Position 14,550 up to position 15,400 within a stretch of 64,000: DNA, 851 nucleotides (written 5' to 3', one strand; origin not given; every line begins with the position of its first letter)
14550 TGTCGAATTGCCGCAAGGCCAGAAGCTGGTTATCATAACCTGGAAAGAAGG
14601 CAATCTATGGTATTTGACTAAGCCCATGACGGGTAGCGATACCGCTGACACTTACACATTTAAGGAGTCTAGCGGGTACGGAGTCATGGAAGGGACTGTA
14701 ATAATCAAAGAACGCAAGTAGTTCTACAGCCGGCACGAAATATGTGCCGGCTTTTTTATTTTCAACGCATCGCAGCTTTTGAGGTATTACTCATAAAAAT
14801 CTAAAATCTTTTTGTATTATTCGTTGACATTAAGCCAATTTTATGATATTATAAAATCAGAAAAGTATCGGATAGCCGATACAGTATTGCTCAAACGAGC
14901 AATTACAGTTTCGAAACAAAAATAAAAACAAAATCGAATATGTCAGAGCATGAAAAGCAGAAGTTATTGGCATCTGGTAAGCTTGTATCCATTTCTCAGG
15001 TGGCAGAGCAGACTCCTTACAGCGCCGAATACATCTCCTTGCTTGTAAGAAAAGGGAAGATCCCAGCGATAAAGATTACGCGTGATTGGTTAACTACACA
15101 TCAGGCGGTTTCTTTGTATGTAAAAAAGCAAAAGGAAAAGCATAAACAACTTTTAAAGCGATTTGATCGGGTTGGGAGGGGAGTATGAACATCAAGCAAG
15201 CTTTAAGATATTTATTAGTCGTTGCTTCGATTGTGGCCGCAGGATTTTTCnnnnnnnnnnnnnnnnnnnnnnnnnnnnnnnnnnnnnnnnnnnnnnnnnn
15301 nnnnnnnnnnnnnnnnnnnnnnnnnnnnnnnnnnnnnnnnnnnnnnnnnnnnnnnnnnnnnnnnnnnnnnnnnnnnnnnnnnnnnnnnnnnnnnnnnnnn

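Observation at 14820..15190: Promoter, palindromic operator-like site and translationally coupled HTH gene directly upstream of the giant gene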

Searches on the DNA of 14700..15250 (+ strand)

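Call 28: search_rna_families(source=window, start=14700, end=15250, threshold=evalue, max_evalue=10)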
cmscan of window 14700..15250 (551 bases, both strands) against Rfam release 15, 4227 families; matches with E-value up to 10: 13.
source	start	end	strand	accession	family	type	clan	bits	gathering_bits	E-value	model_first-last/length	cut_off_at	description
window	14716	14816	+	RF02629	RmaA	Gene; sRNA;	-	25.1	57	0.041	1-113/113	no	Regulator of motility and amylovoran A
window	14861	14996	-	RF02384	FasX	Gene; sRNA;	-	24.6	100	0.054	1-205/205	no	FasX small RNA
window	14721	14829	-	RF01608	ceN102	Gene; snRNA; snoRNA; HACA-box;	-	17.7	50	4.3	1-142/142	no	Caenorhabditis snoRNA ceN80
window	14854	14926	+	RF03002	lysM-Prevotella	Cis-reg;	-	17.1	66.6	8.2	1-66/66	no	lysM-Prevotella RNA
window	14727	14843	-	RF01472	rli40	Gene; sRNA;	-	16.9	100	0.066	1-263/263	no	Listeria sRNA rli40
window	14700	14765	+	RF00558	L20_leader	Cis-reg; leader;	-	16.5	58.7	1.5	55-127/127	5'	Ribosomal protein L20 leader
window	14706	14759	+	RF00057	RyhB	Gene; sRNA;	-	15.4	55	4.4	1-67/67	no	RyhB RNA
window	14880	14929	-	RF01753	psbNH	Cis-reg;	-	13.4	45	1.8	1-60/60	no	psbNH RNA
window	14700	14761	+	RF02676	Esr41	Gene; sRNA;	-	13.3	102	8.8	16-74/74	5'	Enterohemorrhagic E. coli sRNA 41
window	14700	14759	+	RF00513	Trp_leader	Cis-reg; leader;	-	13.3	41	9.7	44-100/100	5'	Tryptophan operon leader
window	14728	14754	-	RF02051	STnc450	Gene; sRNA;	-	13.2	37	6.3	20-47/57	no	Enterobacterial sRNA STnc450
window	14700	14774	-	RF02840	Ref68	Gene; sRNA;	-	10.6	44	8.8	1-66/124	3'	Enterococcus sRNA 68 (Lacto-3 RNA)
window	14821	14894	-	RF00636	NRON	Gene;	-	8.2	50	6.2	1-370/370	no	ncRNA Repressor of NFAT (nuclear factor of activated T cells)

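Call 84: search_rna_families(sources=[L016, L017, L025, L027, L030, L032, L033, L035, L036, L037, L074, L083], threshold=gathering)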
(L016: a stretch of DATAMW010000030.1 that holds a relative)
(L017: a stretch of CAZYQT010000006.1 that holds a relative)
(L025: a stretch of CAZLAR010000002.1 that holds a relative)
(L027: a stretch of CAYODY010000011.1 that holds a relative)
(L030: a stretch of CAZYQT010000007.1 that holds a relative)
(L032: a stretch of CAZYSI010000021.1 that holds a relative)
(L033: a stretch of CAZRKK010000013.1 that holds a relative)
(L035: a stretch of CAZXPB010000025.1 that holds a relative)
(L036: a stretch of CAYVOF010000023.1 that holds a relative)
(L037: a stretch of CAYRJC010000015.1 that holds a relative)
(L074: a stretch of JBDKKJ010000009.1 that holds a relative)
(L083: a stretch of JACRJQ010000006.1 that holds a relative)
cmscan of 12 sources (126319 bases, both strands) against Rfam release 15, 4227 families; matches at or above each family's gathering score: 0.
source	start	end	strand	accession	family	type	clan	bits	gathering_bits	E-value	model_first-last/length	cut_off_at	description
